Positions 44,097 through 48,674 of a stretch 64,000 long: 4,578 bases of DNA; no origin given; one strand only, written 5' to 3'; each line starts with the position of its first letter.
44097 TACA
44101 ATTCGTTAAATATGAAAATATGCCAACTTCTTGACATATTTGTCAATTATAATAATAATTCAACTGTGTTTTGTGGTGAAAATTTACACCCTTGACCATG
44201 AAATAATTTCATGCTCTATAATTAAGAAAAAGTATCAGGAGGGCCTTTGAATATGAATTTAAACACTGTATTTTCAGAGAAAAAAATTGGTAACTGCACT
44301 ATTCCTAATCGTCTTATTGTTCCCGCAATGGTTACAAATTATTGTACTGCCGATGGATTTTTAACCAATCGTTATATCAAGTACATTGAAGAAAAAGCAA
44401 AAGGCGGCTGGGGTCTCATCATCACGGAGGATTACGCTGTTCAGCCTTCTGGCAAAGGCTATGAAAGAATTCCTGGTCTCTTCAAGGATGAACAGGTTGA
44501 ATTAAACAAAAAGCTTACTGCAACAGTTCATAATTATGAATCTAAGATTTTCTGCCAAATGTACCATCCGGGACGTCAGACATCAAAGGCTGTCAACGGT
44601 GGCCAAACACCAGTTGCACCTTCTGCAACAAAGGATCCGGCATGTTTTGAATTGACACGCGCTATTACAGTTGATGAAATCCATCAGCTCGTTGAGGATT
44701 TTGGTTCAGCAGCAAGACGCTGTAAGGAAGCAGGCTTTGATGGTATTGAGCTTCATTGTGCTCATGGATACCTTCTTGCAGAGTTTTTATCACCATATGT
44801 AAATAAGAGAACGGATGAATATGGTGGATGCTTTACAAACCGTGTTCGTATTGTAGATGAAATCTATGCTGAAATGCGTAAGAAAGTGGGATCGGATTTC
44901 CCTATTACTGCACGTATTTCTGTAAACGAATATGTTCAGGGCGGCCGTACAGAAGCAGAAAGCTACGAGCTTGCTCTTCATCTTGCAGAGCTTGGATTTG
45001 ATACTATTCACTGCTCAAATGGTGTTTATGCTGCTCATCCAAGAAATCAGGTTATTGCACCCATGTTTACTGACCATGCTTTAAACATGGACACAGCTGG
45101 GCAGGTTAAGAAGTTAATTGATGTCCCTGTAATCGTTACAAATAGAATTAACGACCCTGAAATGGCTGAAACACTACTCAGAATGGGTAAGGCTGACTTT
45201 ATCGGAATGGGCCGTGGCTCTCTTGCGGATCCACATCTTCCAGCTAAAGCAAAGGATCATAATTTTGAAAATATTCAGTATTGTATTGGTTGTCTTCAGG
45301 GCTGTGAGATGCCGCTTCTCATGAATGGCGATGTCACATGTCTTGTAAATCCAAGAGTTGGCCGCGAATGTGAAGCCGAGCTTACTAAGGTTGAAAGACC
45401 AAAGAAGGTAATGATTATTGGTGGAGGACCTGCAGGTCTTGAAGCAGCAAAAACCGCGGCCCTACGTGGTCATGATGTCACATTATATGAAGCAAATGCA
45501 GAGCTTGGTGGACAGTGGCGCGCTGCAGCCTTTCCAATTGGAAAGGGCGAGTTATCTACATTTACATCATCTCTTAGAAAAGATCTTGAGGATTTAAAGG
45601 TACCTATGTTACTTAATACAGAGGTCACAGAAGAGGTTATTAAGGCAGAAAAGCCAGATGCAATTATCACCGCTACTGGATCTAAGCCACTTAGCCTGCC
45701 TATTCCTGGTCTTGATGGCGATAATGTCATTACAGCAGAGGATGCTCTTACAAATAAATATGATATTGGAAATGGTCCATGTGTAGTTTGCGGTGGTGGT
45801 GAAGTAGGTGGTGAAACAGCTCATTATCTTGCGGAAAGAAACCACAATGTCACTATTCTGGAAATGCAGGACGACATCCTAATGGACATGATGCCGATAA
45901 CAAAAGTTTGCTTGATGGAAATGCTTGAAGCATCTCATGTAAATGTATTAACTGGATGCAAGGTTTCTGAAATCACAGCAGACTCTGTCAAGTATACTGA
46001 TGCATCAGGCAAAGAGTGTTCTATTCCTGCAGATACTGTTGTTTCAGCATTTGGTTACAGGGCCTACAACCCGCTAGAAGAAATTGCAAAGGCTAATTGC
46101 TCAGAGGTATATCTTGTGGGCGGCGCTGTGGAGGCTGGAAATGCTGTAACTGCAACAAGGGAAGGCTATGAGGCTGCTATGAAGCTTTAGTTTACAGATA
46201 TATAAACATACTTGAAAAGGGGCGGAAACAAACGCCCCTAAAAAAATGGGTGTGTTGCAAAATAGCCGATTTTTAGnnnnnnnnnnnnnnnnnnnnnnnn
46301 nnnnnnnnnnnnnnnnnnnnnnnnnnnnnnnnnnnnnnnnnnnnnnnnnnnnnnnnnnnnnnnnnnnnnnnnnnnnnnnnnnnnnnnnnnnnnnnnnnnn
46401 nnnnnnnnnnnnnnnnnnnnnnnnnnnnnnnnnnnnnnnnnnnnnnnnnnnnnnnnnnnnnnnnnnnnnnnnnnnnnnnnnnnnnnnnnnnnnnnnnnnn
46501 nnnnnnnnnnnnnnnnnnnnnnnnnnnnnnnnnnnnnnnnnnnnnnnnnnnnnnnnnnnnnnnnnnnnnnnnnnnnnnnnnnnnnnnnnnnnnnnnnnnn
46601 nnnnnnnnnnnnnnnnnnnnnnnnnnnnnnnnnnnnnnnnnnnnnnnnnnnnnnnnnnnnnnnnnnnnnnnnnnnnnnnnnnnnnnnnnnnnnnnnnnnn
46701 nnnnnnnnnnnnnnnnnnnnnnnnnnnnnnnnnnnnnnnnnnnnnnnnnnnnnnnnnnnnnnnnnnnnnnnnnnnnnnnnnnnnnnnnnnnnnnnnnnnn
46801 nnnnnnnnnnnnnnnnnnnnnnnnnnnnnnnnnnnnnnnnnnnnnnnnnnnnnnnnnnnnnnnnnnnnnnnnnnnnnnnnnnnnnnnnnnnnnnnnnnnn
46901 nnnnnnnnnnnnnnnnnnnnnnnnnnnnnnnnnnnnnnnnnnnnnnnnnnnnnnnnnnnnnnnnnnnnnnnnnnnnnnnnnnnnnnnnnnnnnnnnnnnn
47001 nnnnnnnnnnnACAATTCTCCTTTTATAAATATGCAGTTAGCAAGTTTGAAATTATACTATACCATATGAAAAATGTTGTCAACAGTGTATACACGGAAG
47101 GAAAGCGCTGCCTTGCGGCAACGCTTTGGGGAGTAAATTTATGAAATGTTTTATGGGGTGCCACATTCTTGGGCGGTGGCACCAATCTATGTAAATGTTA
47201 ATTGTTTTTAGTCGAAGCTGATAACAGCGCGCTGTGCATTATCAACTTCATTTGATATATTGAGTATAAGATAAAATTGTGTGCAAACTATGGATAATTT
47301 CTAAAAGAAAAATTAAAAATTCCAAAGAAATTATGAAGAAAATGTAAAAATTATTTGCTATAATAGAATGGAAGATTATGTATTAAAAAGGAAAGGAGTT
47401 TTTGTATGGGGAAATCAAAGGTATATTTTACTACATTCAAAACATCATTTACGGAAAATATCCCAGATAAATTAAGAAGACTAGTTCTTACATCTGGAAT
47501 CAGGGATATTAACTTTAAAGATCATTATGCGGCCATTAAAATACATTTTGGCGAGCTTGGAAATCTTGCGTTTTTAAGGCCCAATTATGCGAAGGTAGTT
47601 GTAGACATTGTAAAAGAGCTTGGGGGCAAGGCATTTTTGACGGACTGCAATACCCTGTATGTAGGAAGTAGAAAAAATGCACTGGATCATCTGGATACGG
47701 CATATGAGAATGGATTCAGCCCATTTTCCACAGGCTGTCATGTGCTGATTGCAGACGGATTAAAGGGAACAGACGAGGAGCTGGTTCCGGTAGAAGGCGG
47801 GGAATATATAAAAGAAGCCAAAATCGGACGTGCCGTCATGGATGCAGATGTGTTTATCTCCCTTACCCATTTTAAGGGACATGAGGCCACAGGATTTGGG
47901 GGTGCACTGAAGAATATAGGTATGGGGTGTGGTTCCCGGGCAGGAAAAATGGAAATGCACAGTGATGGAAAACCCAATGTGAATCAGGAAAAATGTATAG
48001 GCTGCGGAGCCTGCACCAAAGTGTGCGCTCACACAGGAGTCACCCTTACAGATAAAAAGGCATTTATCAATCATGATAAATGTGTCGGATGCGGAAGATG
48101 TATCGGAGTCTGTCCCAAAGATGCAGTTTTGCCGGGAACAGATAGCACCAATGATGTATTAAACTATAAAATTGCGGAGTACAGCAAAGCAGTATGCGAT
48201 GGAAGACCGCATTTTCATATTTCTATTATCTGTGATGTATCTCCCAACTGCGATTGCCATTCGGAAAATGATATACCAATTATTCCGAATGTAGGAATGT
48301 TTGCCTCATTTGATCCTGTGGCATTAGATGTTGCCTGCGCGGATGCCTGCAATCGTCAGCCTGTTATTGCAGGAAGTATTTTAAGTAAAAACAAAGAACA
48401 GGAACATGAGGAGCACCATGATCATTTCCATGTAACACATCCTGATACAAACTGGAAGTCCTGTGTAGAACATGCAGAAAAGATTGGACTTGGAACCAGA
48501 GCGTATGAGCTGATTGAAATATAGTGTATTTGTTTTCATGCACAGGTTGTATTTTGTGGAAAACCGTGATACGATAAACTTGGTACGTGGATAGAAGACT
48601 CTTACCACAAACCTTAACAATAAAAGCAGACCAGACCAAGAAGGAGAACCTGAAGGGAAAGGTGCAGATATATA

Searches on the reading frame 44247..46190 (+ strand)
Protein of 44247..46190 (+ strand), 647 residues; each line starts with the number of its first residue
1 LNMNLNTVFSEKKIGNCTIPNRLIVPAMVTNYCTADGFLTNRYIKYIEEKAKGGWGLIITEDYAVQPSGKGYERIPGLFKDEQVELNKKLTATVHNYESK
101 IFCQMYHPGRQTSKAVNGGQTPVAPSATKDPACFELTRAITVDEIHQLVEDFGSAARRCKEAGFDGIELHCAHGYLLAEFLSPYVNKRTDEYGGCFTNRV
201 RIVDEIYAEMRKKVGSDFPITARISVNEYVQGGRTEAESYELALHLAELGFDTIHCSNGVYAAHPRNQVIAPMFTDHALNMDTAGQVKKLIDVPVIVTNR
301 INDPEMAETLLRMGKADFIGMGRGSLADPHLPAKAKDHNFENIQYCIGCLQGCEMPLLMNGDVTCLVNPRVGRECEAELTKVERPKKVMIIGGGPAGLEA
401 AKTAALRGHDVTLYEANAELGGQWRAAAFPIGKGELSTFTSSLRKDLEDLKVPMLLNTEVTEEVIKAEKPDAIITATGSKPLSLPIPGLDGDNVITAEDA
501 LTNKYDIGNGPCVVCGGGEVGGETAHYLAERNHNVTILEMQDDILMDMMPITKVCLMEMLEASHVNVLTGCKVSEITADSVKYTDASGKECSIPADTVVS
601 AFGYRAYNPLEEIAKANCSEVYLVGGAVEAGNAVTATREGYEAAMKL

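Call 85: search_protein_families(library=pfam, proteins=[window:44247-46190:+], max_evalue=0.00001)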
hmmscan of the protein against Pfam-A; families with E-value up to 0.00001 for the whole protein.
window:44247-46190:+ (647 aa): 14 families
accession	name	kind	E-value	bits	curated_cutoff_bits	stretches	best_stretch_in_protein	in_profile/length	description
PF00724.26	Oxidored_FMN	-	2.3e-80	270.9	27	1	12-338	6-338/342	NADH:flavin oxidoreductase / NADH oxidase family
PF07992.20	Pyr_redox_2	-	1.1e-32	114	26.1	1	386-618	1-251/291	Pyridine nucleotide-disulphide oxidoreductase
PF00070.33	Pyr_redox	-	6.6e-18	65.5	22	1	513-582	3-72/82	Pyridine nucleotide-disulphide oxidoreductase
PF01266.30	DAO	-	5.2e-14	53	27.9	0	387-427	1-42/353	FAD dependent oxidoreductase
PF13738.12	Pyr_redox_3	-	2.6e-13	50.3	30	1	471-606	126-269/305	Pyridine nucleotide-disulphide oxidoreductase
PF13450.12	NAD_binding_8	-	6.2e-13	49.3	21.9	1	390-428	1-39/68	NAD(P)-binding Rossmann-like domain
PF12831.13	FAD_oxidored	-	1.1e-08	35.2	27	1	388-428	2-42/416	FAD dependent oxidoreductase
PF01262.27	AlaDh_PNT_C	-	1.1e-08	35.2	23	0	380-420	21-63/214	Alanine dehydrogenase/PNT, C-terminal domain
PF03486.20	HI0933_like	-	1.4e-08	35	50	1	387-424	2-39/244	HI0933-like protein Rossmann domain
PF01134.28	GIDA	-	2e-07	30.8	22.1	0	387-418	1-32/391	Glucose inhibited division protein A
PF02254.24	TrkA_N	-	2e-06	28.5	23.8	0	513-548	2-37/116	TrkA-N domain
PF01593.30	Amino_oxidase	-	2.8e-06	27.3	19.8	0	396-425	2-31/443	Flavin containing amine oxidoreductase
PF13241.12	NAD_binding_7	-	2.9e-06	28.2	22.1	0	509-541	7-39/104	Putative NAD(P)-binding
PF01207.24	Dus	-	8.9e-06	25.5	20.4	0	189-338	96-229/311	Dihydrouridine synthase (Dus)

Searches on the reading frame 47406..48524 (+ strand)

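Call 85: search_protein_families(library=pfam, proteins=[window:47406-48524:+], max_evalue=0.00001)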
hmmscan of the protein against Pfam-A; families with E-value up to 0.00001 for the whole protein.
window:47406-48524:+ (372 aa): 9 families
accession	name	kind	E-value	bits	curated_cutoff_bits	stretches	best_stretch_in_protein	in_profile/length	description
PF04015.17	DUF362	-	1.7e-55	188.7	24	1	43-313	2-200/200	Domain of unknown function (DUF362)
PF13237.11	Fer4_10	-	6e-12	45.7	25.5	1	190-237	2-53/53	4Fe-4S dicluster domain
PF00037.32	Fer4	-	6e-11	42.1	21.1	1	220-241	2-23/24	4Fe-4S binding domain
PF12837.12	Fer4_6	-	1.6e-10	40.9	25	1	189-211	1-22/24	4Fe-4S binding domain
PF14697.11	Fer4_21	-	4e-10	40.1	35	1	192-240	3-56/59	4Fe-4S dicluster domain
PF12797.12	Fer4_2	-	6.3e-10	38.8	24.5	0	219-237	3-21/22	4Fe-4S binding domain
PF12838.12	Fer4_7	-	2.7e-09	37.8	27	1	196-240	1-52/52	4Fe-4S dicluster domain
PF13187.11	Fer4_9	-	2.3e-08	34.4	27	1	196-240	1-51/52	4Fe-4S dicluster domain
PF25160.1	LdpA_Fe-S-bd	-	1.6e-07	31.4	27.6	0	221-240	23-42/49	LdpA Fe-S cluster-binding domain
